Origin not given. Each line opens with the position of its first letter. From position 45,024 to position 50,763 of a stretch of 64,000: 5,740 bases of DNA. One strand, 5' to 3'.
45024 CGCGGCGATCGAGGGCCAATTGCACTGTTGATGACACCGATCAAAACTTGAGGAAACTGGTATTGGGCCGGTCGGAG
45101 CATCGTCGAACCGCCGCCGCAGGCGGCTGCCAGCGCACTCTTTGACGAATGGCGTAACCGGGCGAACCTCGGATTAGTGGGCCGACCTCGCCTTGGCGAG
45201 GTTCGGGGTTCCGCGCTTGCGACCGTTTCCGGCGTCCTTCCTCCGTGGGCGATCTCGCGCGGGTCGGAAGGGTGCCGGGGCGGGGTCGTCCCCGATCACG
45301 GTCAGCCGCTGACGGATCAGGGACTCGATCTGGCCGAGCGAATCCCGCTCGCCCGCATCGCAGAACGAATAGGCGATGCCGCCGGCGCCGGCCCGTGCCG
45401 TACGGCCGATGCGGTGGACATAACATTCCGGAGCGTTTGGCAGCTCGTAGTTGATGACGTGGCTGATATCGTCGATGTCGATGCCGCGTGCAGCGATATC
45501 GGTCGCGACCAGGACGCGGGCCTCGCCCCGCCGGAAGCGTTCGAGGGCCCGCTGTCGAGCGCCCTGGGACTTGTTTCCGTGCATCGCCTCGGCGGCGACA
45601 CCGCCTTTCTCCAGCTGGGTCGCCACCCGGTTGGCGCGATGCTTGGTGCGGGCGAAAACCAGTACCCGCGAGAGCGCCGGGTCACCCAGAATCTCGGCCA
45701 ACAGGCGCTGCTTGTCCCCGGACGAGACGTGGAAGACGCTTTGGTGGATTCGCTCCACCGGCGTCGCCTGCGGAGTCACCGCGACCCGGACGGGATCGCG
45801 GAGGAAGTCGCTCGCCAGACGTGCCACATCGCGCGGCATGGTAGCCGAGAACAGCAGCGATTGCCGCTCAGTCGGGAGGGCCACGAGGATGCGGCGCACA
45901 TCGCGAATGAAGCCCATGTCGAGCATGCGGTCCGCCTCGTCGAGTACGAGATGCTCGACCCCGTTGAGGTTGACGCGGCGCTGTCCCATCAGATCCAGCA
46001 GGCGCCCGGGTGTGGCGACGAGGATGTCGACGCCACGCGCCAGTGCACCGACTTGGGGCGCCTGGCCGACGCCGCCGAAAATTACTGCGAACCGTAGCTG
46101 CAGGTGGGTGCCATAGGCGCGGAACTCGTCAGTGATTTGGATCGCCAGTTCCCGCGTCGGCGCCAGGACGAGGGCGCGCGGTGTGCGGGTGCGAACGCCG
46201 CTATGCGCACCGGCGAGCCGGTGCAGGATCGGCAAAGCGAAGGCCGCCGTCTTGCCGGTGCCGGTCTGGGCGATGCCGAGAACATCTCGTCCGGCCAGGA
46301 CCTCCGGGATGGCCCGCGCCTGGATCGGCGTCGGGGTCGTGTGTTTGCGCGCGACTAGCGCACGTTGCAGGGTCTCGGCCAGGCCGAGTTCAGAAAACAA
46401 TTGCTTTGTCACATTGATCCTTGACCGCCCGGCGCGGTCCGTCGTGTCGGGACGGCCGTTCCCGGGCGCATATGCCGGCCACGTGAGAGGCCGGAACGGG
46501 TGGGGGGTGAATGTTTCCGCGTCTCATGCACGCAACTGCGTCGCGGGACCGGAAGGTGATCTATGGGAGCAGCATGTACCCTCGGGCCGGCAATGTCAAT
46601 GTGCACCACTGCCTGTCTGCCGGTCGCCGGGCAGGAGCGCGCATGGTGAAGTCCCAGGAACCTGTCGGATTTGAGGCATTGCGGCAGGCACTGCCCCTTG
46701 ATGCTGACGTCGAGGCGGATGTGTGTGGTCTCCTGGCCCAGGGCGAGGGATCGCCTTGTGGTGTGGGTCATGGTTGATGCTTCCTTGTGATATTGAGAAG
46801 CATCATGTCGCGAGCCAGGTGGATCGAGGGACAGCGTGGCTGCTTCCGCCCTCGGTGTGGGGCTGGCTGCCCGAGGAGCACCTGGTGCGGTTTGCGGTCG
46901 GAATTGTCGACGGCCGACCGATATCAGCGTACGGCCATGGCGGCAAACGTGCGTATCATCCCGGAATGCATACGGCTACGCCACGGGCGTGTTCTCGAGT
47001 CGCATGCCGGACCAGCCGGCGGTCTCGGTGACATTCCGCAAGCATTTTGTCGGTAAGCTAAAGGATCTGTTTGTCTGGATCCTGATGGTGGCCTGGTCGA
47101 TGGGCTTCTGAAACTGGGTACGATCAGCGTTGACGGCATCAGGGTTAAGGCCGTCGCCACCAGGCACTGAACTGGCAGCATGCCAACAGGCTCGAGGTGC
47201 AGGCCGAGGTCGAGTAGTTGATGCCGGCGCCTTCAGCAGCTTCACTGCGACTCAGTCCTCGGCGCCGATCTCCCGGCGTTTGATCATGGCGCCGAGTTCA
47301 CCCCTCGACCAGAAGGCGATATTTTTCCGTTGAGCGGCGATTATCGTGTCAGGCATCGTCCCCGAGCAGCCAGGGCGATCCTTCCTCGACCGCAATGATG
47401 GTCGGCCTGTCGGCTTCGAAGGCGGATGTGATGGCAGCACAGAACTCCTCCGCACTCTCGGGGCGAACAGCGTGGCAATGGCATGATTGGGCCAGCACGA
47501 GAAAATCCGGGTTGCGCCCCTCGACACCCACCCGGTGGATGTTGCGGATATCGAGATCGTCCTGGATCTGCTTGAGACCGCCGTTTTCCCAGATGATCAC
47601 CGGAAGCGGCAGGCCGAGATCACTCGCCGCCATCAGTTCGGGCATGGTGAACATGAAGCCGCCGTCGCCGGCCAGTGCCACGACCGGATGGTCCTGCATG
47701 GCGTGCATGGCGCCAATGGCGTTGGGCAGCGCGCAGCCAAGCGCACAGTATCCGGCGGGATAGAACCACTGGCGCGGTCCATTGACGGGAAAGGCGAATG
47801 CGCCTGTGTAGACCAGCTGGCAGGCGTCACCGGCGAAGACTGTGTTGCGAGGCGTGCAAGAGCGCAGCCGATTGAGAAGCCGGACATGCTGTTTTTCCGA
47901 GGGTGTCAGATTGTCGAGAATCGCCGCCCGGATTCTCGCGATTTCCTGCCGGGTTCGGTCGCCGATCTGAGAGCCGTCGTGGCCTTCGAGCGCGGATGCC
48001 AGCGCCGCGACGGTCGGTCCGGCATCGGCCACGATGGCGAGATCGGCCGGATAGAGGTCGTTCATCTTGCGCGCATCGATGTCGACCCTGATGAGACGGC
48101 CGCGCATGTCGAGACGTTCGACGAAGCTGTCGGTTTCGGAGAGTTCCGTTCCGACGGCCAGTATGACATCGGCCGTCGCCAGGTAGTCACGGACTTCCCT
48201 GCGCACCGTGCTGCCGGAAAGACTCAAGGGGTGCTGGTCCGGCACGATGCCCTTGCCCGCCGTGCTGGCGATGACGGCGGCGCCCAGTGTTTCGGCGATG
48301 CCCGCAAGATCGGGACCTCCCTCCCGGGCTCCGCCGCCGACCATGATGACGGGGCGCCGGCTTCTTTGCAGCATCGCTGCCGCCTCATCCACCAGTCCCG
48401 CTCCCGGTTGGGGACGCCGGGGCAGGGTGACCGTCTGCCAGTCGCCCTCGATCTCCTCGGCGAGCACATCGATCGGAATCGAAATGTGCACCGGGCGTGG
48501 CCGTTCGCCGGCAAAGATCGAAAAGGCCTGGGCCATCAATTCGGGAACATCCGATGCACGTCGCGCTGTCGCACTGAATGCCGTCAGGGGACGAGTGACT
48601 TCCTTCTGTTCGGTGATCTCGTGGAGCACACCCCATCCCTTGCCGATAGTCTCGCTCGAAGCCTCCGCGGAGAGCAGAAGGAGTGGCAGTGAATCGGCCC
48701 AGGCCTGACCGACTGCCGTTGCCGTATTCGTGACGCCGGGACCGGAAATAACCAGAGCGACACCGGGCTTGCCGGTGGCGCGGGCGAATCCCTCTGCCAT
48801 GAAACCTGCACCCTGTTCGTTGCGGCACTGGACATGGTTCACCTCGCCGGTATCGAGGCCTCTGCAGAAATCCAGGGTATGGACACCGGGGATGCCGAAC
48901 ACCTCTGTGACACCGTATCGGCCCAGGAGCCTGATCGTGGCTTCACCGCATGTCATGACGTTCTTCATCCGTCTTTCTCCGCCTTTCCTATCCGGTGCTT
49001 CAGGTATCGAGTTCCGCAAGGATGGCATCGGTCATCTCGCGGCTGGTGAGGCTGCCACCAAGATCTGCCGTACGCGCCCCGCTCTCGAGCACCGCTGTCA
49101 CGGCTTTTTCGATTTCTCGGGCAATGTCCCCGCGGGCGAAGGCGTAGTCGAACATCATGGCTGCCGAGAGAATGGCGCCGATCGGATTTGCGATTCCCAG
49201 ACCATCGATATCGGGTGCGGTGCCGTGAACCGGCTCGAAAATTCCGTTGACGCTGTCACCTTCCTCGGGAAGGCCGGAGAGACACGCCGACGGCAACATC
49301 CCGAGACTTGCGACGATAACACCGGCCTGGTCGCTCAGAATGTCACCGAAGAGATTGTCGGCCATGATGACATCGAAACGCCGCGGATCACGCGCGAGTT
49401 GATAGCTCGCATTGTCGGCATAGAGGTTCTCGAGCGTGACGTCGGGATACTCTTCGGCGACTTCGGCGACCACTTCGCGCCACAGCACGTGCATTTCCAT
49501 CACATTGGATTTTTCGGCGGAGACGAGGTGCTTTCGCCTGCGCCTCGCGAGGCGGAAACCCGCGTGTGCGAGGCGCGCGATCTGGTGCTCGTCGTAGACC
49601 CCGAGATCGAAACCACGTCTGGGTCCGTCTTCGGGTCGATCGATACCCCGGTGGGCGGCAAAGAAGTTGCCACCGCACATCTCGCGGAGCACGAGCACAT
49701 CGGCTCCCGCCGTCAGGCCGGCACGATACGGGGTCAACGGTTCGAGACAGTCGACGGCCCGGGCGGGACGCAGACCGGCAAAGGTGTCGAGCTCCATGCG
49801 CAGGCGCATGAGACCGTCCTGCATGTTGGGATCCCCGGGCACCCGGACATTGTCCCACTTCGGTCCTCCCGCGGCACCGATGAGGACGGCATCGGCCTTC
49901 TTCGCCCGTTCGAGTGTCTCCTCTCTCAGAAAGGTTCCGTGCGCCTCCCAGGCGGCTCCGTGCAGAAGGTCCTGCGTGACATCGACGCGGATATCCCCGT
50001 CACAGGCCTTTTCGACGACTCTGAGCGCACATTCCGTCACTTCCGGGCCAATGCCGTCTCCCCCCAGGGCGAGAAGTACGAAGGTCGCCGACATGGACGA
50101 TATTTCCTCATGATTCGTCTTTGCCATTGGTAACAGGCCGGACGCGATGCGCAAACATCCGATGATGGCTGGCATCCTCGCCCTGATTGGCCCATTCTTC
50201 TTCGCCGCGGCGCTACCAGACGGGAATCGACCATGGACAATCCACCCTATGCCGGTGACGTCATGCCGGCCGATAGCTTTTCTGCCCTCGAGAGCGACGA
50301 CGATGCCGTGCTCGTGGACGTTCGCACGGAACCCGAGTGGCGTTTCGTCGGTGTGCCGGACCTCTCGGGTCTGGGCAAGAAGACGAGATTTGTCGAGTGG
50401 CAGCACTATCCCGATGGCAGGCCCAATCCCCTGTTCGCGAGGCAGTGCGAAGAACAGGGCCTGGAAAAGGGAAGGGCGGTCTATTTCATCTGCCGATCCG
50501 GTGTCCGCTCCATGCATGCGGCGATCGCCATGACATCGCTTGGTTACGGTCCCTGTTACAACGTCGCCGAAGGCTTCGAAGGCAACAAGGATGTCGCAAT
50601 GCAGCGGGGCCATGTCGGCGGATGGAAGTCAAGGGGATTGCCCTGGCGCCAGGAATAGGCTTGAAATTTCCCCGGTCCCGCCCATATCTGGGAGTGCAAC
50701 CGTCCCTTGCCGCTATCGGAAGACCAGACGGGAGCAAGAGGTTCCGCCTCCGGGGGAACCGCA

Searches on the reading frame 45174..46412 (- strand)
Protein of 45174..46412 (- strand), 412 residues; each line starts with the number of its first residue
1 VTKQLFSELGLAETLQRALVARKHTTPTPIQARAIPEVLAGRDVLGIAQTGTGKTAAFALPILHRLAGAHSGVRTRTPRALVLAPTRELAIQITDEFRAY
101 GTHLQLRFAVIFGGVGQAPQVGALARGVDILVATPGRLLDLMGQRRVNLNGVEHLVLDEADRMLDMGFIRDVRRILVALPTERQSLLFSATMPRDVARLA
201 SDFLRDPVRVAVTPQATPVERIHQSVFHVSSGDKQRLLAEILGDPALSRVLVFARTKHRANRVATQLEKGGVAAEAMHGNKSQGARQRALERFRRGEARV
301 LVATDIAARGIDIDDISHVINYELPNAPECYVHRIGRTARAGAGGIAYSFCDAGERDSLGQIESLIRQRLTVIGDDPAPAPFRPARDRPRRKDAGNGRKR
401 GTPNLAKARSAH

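Call 18: search_protein_families(library=pfam, proteins=[window:45174-46412:-], max_evalue=0.001)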
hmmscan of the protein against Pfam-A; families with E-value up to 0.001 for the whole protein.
window:45174-46412:- (412 aa): 3 families
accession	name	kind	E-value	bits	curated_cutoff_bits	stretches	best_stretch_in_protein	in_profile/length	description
PF00270.35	DEAD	-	8.3e-52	175.7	26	1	28-198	1-166/167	DEAD/DEAH box helicase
PF00271.37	Helicase_C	-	5.6e-30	104.3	23.5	1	236-342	4-110/110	Helicase conserved C-terminal domain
PF04851.21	ResIII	-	2.5e-06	27.9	22.5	1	27-193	4-163/164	Type III restriction enzyme, res subunit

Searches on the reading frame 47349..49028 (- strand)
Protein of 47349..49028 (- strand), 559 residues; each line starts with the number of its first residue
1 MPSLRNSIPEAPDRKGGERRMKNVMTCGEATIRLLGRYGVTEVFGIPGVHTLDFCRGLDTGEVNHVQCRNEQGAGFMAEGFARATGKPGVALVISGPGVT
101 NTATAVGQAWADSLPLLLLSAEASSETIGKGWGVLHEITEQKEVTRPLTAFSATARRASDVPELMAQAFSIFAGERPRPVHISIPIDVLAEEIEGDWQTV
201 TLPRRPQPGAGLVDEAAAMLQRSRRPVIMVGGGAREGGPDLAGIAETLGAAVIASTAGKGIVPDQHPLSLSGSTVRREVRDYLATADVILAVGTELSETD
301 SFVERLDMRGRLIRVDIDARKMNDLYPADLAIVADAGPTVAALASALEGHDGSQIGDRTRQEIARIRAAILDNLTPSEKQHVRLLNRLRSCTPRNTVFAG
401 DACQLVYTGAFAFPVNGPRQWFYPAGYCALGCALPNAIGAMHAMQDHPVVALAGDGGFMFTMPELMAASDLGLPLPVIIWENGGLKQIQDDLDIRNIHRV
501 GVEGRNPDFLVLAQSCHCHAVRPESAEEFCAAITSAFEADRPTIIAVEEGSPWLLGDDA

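Call 18: search_protein_families(library=pfam, proteins=[window:47349-49028:-], max_evalue=0.001)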
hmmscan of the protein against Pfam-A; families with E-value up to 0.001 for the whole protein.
window:47349-49028:- (559 aa): 3 families
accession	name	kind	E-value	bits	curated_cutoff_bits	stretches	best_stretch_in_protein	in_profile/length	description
PF02776.23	TPP_enzyme_N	-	2e-35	121.6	26.8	1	25-132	1-109/119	Thiamine pyrophosphate enzyme, N-terminal TPP binding domain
PF00205.28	TPP_enzyme_M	-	1.2e-29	103.2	30.4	1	213-343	1-137/137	Thiamine pyrophosphate enzyme, central domain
PF02775.26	TPP_enzyme_C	-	4.6e-27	95.1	21.9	1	409-547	9-151/151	Thiamine pyrophosphate enzyme, C-terminal TPP binding domain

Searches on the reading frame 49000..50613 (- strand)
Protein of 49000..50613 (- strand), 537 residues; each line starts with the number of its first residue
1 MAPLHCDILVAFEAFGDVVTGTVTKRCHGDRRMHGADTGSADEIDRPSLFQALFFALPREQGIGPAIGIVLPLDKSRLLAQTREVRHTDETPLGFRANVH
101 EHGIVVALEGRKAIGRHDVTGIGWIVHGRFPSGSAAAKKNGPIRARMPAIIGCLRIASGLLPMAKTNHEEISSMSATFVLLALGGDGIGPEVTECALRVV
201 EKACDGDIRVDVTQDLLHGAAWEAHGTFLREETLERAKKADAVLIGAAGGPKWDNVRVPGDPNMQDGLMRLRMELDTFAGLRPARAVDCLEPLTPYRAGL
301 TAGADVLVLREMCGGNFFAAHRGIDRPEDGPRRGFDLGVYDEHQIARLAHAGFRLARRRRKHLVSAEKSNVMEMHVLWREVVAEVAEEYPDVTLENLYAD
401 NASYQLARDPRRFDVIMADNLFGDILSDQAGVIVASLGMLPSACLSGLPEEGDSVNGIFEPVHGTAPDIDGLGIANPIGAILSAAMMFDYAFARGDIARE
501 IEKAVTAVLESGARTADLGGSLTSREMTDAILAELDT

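Call 19: search_protein_families(library=pfam, proteins=[window:49000-50613:-], max_evalue=0.001)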
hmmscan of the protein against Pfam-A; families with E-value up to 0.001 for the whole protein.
window:49000-50613:- (537 aa): 1 family
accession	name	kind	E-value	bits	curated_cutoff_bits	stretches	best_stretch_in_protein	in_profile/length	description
PF00180.25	Iso_dh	-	9.2e-102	341.3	27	1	182-531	4-348/348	Isocitrate/isopropylmalate dehydrogenase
